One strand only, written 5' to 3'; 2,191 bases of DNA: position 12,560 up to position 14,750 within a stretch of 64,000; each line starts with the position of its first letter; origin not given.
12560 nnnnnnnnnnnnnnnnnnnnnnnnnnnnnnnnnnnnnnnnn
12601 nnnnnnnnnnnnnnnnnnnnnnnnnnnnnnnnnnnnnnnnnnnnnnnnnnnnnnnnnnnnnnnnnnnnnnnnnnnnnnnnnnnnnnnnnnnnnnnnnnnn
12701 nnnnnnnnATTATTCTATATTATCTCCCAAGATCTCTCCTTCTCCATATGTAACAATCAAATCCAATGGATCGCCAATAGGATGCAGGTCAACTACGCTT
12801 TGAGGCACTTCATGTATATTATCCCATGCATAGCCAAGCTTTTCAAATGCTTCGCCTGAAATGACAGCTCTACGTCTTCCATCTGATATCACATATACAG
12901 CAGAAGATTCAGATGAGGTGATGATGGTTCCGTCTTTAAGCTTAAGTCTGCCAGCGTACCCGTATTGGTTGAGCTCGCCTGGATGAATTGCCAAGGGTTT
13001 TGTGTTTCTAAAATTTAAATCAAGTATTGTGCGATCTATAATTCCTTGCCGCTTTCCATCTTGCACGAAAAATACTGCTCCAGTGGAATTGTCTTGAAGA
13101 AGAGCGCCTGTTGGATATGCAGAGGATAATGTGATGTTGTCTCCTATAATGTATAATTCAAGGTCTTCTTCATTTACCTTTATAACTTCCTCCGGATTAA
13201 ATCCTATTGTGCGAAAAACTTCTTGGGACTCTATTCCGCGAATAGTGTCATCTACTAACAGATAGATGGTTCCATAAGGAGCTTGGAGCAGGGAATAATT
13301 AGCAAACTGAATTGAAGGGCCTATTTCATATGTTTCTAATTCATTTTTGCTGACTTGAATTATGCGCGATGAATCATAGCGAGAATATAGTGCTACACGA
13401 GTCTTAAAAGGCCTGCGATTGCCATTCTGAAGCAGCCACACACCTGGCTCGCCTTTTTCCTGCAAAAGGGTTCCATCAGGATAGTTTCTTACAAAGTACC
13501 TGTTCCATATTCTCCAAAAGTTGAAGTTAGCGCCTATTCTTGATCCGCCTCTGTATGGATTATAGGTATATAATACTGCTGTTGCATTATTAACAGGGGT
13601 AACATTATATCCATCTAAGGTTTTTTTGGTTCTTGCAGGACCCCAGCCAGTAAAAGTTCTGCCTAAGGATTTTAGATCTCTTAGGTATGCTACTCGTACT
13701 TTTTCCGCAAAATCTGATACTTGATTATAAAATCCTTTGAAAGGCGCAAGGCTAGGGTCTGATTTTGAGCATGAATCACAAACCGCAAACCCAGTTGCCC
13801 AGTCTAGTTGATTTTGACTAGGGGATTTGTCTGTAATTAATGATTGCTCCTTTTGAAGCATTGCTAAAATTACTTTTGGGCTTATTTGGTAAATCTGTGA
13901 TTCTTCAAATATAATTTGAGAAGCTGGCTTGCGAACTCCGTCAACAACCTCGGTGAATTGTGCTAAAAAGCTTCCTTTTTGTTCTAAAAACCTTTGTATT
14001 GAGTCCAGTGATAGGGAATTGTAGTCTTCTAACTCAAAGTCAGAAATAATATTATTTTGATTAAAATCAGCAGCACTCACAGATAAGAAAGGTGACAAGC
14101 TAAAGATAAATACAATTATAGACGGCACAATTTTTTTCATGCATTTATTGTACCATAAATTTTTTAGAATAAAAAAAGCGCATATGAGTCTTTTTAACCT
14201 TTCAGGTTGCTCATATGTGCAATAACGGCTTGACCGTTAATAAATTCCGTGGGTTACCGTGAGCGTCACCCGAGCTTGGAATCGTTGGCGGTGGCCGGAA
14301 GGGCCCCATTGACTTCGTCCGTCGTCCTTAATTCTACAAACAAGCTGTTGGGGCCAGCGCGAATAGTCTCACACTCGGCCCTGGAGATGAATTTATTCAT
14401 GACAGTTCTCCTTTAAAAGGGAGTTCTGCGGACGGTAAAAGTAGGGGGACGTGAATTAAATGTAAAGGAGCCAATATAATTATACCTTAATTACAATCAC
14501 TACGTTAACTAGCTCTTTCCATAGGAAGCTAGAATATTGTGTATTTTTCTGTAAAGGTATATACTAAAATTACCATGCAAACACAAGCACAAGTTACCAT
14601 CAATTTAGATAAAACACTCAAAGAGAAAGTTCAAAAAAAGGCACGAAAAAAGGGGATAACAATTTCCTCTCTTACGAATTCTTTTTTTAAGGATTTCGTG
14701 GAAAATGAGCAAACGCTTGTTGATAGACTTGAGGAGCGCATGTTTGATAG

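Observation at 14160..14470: Attenuator-like leader upstream of the secreted GH73-like paralog: GC-rich ~230 nt, 44-aa SD-bearing ORF, then an intrinsic terminator, then the gene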

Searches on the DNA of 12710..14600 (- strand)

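Call 4: search_rna_families(source=window, start=14050, end=14600, threshold=evalue, max_evalue=10, show_alignments=3)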
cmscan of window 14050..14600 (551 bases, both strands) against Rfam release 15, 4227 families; matches with E-value up to 10: 3.
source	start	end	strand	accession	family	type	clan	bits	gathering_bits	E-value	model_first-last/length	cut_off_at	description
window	14095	14229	+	RF01579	RUF2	Gene; sRNA;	-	19.4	90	2.9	1-154/154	no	Plasmodium RNA of unknown function RUF2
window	14089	14200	-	RF01426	snoR126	Gene; snRNA; snoRNA; CD-box;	-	14.9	39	9.1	1-101/101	no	small nucleolar RNA snoR126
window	14084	14314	+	RF01946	KCNQ1OT1_1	Gene; lncRNA;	-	6.8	70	1.6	256-464/464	no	KCNQ1 overlapping transcript 1 conserved region 1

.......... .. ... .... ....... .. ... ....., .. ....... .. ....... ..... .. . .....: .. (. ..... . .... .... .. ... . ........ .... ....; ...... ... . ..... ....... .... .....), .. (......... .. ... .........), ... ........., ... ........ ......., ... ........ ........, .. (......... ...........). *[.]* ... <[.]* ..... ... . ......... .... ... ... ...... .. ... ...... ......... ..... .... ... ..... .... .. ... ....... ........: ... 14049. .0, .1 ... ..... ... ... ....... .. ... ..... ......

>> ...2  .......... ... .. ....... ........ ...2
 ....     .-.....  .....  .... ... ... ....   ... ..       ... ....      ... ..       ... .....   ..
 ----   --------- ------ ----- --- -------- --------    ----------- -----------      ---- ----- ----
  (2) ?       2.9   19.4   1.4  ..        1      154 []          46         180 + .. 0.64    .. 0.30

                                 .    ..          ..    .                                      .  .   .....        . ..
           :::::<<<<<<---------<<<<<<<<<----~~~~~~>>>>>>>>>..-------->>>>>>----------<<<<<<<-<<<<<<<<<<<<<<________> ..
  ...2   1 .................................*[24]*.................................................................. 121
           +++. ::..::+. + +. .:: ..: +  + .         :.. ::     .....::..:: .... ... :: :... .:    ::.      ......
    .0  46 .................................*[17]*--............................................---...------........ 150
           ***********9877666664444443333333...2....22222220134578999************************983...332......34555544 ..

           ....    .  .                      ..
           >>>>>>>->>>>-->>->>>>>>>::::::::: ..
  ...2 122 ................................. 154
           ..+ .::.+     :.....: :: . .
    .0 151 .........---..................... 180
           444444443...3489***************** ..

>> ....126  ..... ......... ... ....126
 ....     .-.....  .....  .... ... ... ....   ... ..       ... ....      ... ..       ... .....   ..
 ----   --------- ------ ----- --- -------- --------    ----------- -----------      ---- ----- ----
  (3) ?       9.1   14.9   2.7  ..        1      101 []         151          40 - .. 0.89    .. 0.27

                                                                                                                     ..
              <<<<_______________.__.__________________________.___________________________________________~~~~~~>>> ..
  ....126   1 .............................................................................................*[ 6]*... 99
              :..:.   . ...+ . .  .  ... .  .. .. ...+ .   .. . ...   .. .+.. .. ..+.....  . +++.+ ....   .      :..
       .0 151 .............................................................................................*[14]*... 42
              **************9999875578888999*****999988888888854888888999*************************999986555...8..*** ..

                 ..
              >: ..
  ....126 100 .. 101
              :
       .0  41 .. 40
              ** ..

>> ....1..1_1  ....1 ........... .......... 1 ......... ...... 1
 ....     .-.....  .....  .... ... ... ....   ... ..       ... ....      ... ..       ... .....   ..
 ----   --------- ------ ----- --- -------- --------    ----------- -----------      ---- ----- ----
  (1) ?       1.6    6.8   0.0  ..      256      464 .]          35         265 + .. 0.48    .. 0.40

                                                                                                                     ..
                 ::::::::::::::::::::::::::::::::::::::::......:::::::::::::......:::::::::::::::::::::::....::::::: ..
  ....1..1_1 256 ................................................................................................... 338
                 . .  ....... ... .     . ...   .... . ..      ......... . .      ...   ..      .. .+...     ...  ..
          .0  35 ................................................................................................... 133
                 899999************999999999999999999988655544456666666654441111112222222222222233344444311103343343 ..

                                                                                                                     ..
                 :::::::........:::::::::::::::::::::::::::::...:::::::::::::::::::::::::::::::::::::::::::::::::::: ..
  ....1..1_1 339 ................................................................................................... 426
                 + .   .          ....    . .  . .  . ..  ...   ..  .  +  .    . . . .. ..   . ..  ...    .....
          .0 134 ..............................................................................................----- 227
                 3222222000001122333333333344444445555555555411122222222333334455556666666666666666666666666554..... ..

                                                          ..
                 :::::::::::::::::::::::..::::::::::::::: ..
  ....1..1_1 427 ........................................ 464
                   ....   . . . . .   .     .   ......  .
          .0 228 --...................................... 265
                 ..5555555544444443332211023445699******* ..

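Call 21: search_rna_families(sources=[L009, L014, L015, L013, L011], threshold=evalue, max_evalue=1, show_alignments=3)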
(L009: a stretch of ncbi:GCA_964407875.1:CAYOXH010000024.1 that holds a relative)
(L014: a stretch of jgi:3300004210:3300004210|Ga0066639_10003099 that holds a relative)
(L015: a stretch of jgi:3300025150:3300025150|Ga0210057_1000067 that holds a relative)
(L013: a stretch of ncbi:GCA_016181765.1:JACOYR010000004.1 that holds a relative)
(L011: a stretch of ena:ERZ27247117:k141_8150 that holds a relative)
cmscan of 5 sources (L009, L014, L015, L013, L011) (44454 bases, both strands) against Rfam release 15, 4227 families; matches with E-value up to 1: 0.
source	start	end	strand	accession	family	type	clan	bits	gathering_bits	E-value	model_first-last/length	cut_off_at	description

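Call 32: search_dna_similar(query=window:14165-14480:-, collection=phages, mode=distant, max_evalue=0.1)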
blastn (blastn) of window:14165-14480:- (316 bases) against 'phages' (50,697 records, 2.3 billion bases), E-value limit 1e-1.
No match.

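Call 33: search_dna_similar(query=window:14165-14480:-, collection=plasmids, mode=distant, max_evalue=0.1)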
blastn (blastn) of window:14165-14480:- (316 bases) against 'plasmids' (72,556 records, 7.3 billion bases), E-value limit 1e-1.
No match.
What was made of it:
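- It has no match in phage or plasmid collections (calls 32, 33).
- Tried and rejected: Foreign origin: blastn against phage and plasmid collections gave no match (calls 32, 33).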

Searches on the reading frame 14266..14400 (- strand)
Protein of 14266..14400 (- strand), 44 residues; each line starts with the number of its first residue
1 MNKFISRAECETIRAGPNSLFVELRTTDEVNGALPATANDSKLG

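Call 11: search_protein_families(library=pfam, proteins=[window:14266-14400:-], max_evalue=0.01)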
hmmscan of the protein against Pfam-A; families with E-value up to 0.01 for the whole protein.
window:14266-14400:- (44 aa): 0 families

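Call 57: list_cluster_members(proteins=[window:14269-14400:-, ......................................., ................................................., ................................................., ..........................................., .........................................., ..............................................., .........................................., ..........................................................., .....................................])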
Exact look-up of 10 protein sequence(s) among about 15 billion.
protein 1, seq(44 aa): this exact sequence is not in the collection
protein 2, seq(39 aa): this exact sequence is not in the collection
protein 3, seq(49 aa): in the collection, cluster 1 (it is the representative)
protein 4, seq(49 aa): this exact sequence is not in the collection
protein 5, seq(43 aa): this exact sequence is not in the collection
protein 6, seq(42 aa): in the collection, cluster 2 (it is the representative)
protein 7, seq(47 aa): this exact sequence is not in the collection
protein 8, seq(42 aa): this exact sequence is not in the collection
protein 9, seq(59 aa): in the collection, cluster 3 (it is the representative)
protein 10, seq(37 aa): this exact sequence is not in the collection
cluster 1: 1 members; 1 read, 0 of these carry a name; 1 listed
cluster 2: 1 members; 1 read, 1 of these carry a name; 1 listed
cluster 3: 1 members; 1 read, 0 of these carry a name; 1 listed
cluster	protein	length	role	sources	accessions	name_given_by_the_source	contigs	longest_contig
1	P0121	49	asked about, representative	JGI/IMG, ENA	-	-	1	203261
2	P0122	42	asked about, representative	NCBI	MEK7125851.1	MAG: hypothetical protein AAB880_02930 [Patescibacteria group bacterium]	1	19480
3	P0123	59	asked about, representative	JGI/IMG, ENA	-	-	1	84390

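Call 59: find_homologous_proteins(query=A4, max_evalue=10)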
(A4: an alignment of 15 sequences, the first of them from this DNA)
Query A4 (15 sequences) (44 aa, profile of the alignment): 6 proteins with E <= 10 among 138 candidates.
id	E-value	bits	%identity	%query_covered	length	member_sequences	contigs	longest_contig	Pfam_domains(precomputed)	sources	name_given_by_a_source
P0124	1.7e-12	65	-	-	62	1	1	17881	-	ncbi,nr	ncbi:MAG: hypothetical protein HYS45_02075 [Parcubacteria group bacterium]|nr:hypothetical protein [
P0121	2.8e-11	61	-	-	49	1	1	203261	-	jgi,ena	-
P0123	7.9e-9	53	-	-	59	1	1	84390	-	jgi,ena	-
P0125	2.0e-8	52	-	-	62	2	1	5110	-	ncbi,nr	ncbi:MAG: hypothetical protein HYW81_02300 [Parcubacteria group bacterium]|nr:hypothetical protein [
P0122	2.1e-4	39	-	-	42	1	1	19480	-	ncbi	ncbi:MAG: hypothetical protein AAB880_02930 [Patescibacteria group bacterium]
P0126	1.3e-1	30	-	-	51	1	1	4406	-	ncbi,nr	ncbi:MAG: hypothetical protein HYW81_03360, partial [Parcubacteria group bacterium]|nr:hypothetical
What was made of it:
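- A few members were called as hypothetical proteins (calls 57, 59).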

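Call 61: find_encoding_contigs(protein=P0125, flank=3000, max_places=2)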
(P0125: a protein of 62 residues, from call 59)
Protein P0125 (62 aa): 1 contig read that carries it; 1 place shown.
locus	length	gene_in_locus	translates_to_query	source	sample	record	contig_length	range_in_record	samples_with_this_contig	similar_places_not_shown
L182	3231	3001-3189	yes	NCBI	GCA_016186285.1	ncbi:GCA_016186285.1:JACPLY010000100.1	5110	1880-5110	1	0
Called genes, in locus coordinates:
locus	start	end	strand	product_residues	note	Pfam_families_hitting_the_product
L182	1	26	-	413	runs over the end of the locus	PF01551:Peptidase_M23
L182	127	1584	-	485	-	PF00749:tRNA-synt_1c, PF19269:Anticodon_2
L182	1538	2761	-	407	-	PF03808:Glyco_tran_WecG, PF00293:NUDIX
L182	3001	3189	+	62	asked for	-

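Call 62: find_encoding_contigs(protein=P0126, flank=1500, max_places=1)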
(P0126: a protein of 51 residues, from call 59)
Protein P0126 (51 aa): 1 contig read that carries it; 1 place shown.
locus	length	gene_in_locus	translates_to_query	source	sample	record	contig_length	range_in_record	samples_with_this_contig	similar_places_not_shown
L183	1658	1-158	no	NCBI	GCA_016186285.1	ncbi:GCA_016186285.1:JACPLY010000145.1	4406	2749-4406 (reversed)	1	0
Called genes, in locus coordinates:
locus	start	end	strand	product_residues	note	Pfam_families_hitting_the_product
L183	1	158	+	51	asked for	?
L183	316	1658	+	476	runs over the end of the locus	-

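Call 75: search_protein_families(library=ncbifam, proteins=[window:14266-14400:-], max_evalue=1)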
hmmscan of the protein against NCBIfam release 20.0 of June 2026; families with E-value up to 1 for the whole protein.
window:14266-14400:- (44 aa): 0 families

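Call 85: search_protein_representatives(protein=window:14269-14400:-)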
Query: 44 residues. Proteins with E-value up to 0.001 (for the whole library): 1; up to 1e-10: 1; up to 1e-30: 0. The best 1 are listed.
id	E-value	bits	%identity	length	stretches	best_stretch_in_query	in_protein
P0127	3.9e-20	84.4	36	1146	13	9-41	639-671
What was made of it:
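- phmmer reported a 1146-aa repeat protein at E = 3.9e-20 (call 85).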
